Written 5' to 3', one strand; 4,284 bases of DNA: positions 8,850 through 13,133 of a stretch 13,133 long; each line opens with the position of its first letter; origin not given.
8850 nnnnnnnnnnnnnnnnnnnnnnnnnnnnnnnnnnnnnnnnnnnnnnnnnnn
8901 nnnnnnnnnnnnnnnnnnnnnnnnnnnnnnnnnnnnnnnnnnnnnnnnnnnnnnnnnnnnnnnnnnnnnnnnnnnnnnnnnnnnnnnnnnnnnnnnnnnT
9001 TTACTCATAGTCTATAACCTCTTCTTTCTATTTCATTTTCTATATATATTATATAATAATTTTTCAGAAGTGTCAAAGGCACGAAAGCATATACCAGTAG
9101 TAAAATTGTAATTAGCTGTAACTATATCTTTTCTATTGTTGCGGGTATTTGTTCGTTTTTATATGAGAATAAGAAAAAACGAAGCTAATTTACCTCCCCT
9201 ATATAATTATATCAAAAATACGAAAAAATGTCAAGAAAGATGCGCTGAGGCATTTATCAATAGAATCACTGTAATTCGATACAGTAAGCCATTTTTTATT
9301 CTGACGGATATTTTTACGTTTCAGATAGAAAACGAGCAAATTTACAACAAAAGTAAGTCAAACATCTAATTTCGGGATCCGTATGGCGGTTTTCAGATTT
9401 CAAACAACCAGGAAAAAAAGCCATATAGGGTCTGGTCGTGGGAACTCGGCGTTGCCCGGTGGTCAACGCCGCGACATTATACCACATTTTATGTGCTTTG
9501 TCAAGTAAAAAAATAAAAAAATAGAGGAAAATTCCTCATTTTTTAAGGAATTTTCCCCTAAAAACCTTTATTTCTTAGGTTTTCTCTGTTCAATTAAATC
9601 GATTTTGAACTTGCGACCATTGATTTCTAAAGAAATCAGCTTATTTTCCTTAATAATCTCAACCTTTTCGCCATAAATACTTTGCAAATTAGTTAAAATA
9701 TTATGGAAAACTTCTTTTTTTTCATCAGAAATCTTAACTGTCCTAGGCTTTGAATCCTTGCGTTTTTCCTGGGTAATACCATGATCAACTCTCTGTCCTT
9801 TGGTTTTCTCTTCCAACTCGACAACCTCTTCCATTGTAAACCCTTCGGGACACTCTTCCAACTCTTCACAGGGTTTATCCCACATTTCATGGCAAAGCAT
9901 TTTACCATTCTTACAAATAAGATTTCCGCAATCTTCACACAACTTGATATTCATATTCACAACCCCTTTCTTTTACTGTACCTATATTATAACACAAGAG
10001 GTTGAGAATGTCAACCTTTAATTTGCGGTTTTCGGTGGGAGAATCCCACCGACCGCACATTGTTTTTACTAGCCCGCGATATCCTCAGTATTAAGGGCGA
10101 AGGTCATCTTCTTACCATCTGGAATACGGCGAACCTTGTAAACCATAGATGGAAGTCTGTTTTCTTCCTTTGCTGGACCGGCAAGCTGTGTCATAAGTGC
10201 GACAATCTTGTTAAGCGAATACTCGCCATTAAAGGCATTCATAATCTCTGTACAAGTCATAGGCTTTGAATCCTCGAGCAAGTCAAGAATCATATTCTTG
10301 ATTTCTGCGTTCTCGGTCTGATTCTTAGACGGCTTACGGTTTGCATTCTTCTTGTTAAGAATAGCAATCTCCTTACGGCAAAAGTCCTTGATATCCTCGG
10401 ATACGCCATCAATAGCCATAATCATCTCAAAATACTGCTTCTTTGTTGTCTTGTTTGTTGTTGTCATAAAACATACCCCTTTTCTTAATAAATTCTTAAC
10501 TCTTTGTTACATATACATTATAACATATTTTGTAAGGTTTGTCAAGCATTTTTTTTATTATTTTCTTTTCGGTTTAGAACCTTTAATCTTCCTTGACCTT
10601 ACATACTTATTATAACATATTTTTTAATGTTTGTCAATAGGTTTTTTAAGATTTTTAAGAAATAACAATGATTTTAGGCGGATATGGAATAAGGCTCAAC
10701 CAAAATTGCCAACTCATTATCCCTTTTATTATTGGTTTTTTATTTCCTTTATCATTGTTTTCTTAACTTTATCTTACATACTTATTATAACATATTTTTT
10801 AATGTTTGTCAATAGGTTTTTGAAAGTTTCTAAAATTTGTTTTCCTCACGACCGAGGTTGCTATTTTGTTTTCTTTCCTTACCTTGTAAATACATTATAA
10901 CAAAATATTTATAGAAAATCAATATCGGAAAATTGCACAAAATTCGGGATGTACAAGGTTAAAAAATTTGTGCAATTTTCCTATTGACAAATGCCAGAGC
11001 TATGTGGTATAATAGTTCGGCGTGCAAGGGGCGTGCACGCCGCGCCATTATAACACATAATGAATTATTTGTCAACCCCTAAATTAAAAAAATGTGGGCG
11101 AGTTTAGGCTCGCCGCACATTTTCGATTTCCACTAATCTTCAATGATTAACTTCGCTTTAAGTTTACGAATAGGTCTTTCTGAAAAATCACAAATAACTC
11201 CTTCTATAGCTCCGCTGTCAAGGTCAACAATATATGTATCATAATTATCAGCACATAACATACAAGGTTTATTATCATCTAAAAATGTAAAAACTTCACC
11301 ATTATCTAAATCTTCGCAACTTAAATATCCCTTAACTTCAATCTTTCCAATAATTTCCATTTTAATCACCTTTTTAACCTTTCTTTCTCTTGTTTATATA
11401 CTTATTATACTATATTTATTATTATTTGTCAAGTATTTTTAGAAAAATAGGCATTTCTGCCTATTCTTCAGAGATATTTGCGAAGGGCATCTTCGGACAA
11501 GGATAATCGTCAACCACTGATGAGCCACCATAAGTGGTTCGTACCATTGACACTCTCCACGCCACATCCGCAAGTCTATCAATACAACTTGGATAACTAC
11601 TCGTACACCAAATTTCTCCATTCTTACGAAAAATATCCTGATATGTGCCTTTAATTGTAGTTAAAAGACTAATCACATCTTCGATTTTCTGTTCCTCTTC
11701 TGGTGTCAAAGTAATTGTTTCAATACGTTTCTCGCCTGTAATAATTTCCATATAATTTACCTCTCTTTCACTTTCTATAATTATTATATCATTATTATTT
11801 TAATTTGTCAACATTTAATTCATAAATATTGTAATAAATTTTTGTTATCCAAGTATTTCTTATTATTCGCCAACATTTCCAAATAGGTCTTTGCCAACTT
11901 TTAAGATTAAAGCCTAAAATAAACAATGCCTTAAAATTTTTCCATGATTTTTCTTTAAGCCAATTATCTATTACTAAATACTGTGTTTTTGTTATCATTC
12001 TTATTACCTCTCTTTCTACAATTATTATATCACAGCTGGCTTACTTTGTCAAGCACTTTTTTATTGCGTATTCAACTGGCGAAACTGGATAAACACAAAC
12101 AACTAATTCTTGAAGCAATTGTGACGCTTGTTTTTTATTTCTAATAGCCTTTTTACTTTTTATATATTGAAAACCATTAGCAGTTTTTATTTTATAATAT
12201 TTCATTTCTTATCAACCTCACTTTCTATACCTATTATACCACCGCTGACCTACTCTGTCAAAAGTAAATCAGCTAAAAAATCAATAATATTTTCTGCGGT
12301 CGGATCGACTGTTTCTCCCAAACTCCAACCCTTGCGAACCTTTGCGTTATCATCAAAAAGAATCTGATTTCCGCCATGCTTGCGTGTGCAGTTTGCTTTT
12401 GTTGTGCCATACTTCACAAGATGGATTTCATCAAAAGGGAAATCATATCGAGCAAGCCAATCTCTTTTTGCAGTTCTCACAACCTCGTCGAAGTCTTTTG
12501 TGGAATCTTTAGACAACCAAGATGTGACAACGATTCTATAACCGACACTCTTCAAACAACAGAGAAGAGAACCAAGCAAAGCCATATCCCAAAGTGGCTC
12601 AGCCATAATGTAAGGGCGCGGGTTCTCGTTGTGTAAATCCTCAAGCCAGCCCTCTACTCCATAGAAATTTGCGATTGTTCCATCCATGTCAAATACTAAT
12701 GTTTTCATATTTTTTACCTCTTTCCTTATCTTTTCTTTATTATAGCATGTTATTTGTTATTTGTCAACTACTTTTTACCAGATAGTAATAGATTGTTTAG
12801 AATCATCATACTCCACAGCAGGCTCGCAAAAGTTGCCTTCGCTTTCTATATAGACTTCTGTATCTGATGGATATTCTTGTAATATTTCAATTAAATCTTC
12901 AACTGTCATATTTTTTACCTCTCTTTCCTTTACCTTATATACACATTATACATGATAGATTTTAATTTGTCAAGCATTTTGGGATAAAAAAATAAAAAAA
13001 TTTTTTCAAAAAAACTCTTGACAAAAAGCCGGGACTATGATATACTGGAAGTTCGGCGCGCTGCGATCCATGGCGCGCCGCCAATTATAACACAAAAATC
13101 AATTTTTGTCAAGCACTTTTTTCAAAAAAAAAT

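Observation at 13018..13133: Second copy of the convergent-promoter/GC-hairpin module with compensatory stem changes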

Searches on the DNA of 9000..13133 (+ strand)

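Call 4: search_dna_similar(query=window:9000-13133:+, collection=phages, mode=near, max_rows=25)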
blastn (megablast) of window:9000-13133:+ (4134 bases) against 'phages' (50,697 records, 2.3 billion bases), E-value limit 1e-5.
No match.

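Call 40: search_dna_similar(query=window:10925-11125:+, collection=phages, mode=distant, max_evalue=1, max_rows=20)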
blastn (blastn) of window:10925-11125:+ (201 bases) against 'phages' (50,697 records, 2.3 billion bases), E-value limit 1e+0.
Records with a match: 73; places in all: 74; records where one place covers at least 80% of the query: 0.
Best place of each record, by identity: >=99% 3; 95-99% 1; 90-95% 65; 80-90% 3; 60-80% 1.
By first word of the organism name: Escherichia 46; Staphylococcus 8; Streptococcus 4; Campylobacter 4; Justusliebigvirus 3; Phage 1; Providencia 1; Bacteriophage 1; Bacillus 1; Enterobacteria 1; and 3 more.
By host as written in the record: Escherichia coli 12; - 8; Escherichia coli K-12 MG1655 8; Campylobacter jejuni 4; Escherichia coli K-12 4; Escherichia sp. 3; Staphylococcus aureus ATCC 25923 3; Staphylococcus aureus 3; and 24 more.
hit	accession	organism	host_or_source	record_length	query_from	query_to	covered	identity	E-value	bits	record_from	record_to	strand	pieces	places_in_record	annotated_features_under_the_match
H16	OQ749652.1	Phage Phass-1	human gut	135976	1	134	67%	70.8%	1e-3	48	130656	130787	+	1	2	hypothetical protein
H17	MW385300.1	Providencia phage PSTRCR_121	Providencia stuartii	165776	123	167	22%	83.3%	1e-2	46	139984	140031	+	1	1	none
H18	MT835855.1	Bacteriophage sp.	human fecal samples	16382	43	83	20%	82.9%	5e-2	44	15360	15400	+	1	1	record has no annotation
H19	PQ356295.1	Escherichia phage KKE7M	Escherichia coli W3350 (Yale CGSC)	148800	141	169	14%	93.1%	1e-2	45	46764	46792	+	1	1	none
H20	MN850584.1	Escherichia phage arall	Escherichia coli K-12 MG1655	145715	141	169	14%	93.1%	1e-2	45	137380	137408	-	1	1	none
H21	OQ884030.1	Bacillus phage SDFMU_Pbc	Bacillus subtilis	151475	140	168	14%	89.7%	6e-1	40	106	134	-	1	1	none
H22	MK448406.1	Streptococcus satellite phage Javan294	Streptococcus merionis DSM_19192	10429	145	171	13%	92.9%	6e-1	39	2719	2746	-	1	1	none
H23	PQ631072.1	Escherichia phage EC.P2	Escherichia coli CVCC198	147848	141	167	13%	92.6%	2e-1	41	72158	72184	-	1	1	none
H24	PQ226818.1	Escherichia phage vB_EcoM_AMO3598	Escherichia sp.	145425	141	167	13%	92.6%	2e-1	41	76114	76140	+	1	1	none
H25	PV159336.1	Escherichia phage W22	Escherichia sp.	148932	141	167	13%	92.6%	2e-1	41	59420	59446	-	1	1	none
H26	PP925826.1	Escherichia phage Antha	Escherichia coli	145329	141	167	13%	92.6%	2e-1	41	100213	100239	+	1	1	none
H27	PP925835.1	Escherichia phage Nernie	Escherichia coli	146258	141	167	13%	92.6%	2e-1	41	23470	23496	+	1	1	none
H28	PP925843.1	Escherichia phage VivaForever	Escherichia coli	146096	141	167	13%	92.6%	2e-1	41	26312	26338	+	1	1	none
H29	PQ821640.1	Escherichia phage SD2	Escherichia sp.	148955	141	167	13%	92.6%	2e-1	41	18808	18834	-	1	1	none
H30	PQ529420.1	Escherichia phage Eryne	Escherichia coli UTI89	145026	141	167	13%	92.6%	2e-1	41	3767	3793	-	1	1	none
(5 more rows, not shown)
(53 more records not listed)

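Call 42: get_annotated_region(hit=H16, flank=5000)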
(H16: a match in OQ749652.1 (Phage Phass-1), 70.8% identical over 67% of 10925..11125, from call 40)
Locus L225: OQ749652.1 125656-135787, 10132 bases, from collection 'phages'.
description: Phage Phass-1, complete genome.
organism: Phage Phass-1 (NCBI taxid 3043662)
taxonomy: Viruses; Duplodnaviria; Heunggongvirae; Uroviricota; Caudoviricetes; Caudoviricetes code 15 clade
host: -; source: human gut; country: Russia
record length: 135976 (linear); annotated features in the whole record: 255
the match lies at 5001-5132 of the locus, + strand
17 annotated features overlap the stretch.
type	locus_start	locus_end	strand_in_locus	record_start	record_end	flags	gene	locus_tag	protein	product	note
CDS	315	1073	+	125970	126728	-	-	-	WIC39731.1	hypothetical protein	-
CDS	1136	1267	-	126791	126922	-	-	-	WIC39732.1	hypothetical protein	-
CDS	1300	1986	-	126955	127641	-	-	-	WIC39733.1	hypothetical protein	-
CDS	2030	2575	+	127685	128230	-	-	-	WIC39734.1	hypothetical protein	-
CDS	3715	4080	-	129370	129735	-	-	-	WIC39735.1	hypothetical protein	-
CDS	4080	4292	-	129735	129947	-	-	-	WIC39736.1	hypothetical protein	-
CDS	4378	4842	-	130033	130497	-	-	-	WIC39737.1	hypothetical protein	-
CDS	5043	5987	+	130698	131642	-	-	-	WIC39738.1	hypothetical protein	-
CDS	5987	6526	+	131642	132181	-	-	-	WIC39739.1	hypothetical protein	-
CDS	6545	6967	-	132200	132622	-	-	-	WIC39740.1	hypothetical protein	-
CDS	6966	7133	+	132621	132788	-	-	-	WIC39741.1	hypothetical protein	-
CDS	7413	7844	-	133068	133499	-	-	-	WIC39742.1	hypothetical protein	-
CDS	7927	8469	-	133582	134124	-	-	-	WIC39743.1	hypothetical protein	-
CDS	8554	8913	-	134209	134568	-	-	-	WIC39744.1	hypothetical protein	-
CDS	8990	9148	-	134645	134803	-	-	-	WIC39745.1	hypothetical protein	-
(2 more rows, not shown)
